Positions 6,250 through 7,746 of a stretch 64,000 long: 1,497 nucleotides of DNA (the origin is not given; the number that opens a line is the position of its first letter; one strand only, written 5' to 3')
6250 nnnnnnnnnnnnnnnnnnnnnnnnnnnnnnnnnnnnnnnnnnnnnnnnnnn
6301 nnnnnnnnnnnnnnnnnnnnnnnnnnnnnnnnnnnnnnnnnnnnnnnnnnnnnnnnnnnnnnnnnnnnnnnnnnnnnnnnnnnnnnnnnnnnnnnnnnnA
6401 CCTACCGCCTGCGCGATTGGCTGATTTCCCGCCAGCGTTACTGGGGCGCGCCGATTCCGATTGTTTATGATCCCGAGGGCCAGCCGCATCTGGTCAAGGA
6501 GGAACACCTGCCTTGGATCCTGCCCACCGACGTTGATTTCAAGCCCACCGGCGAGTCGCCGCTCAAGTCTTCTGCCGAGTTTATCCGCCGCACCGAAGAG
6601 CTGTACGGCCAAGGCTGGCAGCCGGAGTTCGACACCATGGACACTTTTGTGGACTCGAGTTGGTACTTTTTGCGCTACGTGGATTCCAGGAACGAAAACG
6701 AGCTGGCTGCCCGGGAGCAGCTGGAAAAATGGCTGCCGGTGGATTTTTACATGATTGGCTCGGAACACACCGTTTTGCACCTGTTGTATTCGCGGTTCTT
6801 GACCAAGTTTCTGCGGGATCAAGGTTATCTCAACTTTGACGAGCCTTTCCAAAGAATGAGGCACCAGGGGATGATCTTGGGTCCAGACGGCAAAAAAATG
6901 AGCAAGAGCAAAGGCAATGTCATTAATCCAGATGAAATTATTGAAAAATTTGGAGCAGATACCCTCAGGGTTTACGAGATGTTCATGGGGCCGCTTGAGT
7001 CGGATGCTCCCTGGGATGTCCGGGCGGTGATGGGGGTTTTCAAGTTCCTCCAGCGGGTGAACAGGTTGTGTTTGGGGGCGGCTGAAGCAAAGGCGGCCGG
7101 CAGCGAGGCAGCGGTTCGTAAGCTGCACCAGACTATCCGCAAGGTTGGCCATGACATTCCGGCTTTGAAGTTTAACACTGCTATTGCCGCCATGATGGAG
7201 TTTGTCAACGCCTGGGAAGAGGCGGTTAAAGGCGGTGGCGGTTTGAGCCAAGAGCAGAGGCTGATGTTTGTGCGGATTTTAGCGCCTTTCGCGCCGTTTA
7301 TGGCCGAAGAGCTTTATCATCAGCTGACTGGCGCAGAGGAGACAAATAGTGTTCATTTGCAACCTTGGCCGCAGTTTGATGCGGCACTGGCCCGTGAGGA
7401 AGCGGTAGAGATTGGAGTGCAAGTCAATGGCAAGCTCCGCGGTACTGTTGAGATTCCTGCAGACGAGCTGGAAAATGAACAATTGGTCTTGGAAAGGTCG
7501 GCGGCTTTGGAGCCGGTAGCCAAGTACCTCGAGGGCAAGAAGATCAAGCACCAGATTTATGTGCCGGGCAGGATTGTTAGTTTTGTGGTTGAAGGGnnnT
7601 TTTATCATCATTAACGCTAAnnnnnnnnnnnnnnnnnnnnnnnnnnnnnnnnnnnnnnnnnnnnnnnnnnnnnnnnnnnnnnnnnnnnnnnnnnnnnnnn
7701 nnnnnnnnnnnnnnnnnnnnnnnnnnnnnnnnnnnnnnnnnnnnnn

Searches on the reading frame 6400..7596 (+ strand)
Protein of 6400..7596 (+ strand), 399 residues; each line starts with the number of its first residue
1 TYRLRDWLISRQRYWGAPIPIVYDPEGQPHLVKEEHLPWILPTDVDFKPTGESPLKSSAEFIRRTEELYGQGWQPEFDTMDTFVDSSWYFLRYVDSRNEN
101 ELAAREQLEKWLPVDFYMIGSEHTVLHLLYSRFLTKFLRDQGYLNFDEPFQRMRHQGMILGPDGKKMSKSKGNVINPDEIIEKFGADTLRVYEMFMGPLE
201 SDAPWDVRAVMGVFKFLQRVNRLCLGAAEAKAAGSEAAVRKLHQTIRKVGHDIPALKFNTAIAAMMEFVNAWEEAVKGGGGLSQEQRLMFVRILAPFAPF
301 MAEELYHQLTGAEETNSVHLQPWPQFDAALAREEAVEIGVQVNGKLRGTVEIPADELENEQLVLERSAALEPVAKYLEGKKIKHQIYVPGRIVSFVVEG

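Call 36: find_related_loci(query=window:6400-7596:+, collection=metagenome_contigs, flank=3000)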
Query window:6400-7596:+ (399 aa) in metagenome_contigs; peptide patterns used: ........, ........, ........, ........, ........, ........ (x = any residue, [..] = any of these).
599 stretches matched a pattern (row limit reached: there are more); 586 encode a relative of the query (tblastn E <= 1e-3); the best 80 are kept; 80 distinct loci.
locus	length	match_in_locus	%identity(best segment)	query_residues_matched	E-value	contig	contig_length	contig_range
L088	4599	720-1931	64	1-397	0e+0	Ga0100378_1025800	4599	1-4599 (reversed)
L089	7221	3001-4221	66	1-397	5e-180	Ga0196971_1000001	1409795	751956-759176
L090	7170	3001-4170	64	1-397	8e-180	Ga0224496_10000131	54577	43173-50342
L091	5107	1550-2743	63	1-397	5e-180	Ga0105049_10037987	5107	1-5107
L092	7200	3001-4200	64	1-397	2e-174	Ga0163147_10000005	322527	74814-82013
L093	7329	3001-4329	59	1-397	2e-170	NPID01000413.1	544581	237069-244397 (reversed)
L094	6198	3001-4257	60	1-397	5e-168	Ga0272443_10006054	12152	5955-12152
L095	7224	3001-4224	61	1-398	2e-166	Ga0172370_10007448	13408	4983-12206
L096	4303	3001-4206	56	1-397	4e-157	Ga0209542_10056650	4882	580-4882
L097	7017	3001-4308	55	1-397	6e-152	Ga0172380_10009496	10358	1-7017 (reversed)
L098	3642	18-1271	46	1-397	1e-126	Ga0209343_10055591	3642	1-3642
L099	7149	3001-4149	49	1-397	5e-121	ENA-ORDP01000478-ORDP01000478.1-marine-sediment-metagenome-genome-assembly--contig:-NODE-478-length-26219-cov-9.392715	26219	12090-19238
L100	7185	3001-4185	48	1-397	2e-117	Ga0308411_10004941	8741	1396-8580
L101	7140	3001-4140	47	2-396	9e-114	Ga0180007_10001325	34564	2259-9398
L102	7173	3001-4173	46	1-397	3e-112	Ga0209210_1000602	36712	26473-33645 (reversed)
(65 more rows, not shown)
